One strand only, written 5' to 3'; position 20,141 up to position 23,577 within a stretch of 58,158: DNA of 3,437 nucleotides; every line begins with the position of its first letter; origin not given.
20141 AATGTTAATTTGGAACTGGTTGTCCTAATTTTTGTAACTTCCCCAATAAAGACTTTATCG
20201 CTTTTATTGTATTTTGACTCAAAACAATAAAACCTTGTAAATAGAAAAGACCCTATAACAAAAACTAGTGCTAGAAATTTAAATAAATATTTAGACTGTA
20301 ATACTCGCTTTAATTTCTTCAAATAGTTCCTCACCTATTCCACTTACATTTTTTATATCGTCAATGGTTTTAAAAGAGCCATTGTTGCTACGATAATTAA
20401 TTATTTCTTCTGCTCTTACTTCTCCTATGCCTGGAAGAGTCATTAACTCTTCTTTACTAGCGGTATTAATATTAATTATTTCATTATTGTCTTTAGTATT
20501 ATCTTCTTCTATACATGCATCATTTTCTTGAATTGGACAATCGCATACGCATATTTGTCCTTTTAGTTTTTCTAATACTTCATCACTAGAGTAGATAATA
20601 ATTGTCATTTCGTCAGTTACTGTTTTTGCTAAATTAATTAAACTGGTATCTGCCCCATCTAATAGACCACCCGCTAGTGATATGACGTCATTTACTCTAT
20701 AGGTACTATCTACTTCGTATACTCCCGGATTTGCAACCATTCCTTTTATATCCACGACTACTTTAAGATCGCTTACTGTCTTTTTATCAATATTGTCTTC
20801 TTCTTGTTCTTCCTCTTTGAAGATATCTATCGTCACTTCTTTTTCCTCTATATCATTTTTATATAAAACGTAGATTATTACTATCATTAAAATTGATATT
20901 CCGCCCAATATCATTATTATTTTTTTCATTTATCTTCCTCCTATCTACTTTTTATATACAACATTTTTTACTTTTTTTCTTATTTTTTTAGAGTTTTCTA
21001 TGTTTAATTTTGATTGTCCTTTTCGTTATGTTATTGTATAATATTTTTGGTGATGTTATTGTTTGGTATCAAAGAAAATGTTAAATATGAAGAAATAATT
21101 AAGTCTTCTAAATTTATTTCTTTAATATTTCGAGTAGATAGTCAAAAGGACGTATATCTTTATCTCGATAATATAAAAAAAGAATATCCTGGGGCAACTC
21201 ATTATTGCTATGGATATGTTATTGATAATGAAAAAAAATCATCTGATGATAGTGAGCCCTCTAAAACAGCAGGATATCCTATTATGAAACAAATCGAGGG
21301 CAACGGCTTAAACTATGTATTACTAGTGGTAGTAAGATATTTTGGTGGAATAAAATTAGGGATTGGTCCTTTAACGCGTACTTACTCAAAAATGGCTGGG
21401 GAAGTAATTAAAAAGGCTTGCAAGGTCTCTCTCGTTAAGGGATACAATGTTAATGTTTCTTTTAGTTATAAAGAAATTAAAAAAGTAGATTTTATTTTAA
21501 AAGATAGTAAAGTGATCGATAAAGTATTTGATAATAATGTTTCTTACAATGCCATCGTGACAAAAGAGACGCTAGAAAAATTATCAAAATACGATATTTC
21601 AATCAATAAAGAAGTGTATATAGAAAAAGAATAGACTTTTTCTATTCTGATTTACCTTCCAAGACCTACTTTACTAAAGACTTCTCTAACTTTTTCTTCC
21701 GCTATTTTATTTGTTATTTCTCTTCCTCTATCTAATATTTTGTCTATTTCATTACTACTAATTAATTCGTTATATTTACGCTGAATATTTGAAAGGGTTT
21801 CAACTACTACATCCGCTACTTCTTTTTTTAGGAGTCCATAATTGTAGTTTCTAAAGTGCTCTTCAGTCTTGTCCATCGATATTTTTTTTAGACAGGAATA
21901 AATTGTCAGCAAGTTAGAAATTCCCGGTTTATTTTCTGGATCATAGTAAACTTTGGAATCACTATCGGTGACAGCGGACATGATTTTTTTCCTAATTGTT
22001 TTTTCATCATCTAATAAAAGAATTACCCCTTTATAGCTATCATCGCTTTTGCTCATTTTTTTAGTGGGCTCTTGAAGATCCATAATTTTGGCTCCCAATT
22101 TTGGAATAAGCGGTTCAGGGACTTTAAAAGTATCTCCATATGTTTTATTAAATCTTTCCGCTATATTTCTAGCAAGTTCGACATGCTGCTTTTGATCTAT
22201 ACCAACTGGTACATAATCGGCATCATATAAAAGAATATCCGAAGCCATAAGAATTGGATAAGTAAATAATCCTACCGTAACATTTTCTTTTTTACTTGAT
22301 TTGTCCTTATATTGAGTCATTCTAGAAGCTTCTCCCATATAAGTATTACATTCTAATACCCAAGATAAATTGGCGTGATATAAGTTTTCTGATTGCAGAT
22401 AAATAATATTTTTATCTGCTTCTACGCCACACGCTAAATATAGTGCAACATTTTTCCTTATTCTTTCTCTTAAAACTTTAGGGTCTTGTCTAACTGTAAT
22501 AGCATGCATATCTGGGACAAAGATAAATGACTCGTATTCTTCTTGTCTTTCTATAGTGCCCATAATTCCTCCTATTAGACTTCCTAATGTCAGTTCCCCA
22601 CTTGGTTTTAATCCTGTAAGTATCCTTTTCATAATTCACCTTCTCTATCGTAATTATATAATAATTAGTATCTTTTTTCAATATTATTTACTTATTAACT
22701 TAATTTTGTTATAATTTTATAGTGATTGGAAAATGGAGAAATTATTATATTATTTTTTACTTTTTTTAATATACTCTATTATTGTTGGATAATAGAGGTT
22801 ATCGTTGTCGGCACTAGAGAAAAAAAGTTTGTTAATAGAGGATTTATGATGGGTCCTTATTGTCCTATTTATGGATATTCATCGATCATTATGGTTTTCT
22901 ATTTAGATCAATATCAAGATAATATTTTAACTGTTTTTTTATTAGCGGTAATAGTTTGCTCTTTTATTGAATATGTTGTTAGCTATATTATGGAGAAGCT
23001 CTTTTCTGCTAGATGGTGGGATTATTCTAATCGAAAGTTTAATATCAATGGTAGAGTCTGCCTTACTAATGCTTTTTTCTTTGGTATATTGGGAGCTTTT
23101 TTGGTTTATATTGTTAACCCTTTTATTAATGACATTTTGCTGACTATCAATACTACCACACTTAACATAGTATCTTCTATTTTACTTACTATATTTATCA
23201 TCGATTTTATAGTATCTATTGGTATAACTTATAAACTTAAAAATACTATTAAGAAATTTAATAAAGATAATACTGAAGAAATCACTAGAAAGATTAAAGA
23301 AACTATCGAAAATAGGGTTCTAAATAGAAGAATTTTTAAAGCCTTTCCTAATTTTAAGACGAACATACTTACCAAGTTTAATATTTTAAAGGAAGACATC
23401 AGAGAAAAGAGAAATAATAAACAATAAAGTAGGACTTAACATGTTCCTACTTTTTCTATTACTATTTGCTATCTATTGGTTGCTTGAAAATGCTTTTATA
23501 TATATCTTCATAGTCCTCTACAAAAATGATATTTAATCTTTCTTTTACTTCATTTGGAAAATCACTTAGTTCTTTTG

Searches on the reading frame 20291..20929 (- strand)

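Call 63: search_protein_families(library=pfam, proteins=[window:20291-20929:-], max_evalue=0.00001)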
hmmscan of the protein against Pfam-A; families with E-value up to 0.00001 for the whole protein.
window:20291-20929:- (212 aa): 4 families
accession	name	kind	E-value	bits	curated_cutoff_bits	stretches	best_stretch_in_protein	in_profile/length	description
PF12836.13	HHH_3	-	4.5e-22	78.4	27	1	148-210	2-64/65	Helix-hairpin-helix motif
PF00633.29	HHH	-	3.4e-14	52.3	24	1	152-179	3-30/30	Helix-hairpin-helix motif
PF10531.15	SLBB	-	7.3e-12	45.4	27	1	58-107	1-49/55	SLBB domain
PF03934.19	T2SSK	-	2.6e-06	28.2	24.2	1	152-208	1-58/63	Type II secretion system (T2SS), protein K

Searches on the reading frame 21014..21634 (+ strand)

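Call 63: search_protein_families(library=pfam, proteins=[window:21014-21634:+], max_evalue=0.00001)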
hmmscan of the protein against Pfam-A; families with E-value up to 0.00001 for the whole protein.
window:21014-21634:+ (206 aa): 1 family
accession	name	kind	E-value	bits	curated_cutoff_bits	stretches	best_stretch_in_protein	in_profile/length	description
PF01205.25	UPF0029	-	8.1e-31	106.6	27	1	30-132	1-107/107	Uncharacterized protein family UPF0029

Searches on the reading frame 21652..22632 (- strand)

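Call 63: search_protein_families(library=pfam, proteins=[window:21652-22632:-], max_evalue=0.00001)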
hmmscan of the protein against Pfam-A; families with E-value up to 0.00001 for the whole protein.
window:21652-22632:- (326 aa): 1 family
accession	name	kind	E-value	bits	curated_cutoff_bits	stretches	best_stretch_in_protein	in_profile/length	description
PF00579.31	tRNA-synt_1b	-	8.1e-71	239.1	21.1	1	3-280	7-291/292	tRNA synthetases class I (W and Y)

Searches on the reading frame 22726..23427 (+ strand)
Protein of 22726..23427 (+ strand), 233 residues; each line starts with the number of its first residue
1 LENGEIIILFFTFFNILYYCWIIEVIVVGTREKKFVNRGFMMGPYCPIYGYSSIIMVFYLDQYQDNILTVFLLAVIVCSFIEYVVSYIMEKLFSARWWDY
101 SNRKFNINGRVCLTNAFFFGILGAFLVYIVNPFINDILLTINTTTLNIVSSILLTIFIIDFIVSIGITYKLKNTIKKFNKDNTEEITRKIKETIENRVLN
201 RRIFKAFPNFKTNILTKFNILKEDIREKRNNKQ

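Call 63: search_protein_families(library=pfam, proteins=[window:22726-23427:+], max_evalue=0.00001)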
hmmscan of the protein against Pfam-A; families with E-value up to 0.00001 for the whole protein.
window:22726-23427:+ (233 aa): 1 family
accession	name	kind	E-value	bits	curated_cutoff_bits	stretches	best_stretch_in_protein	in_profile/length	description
PF06541.16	ABC_trans_CmpB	-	7.1e-46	156.5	25.9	1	12-165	2-151/151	Putative ABC-transporter type IV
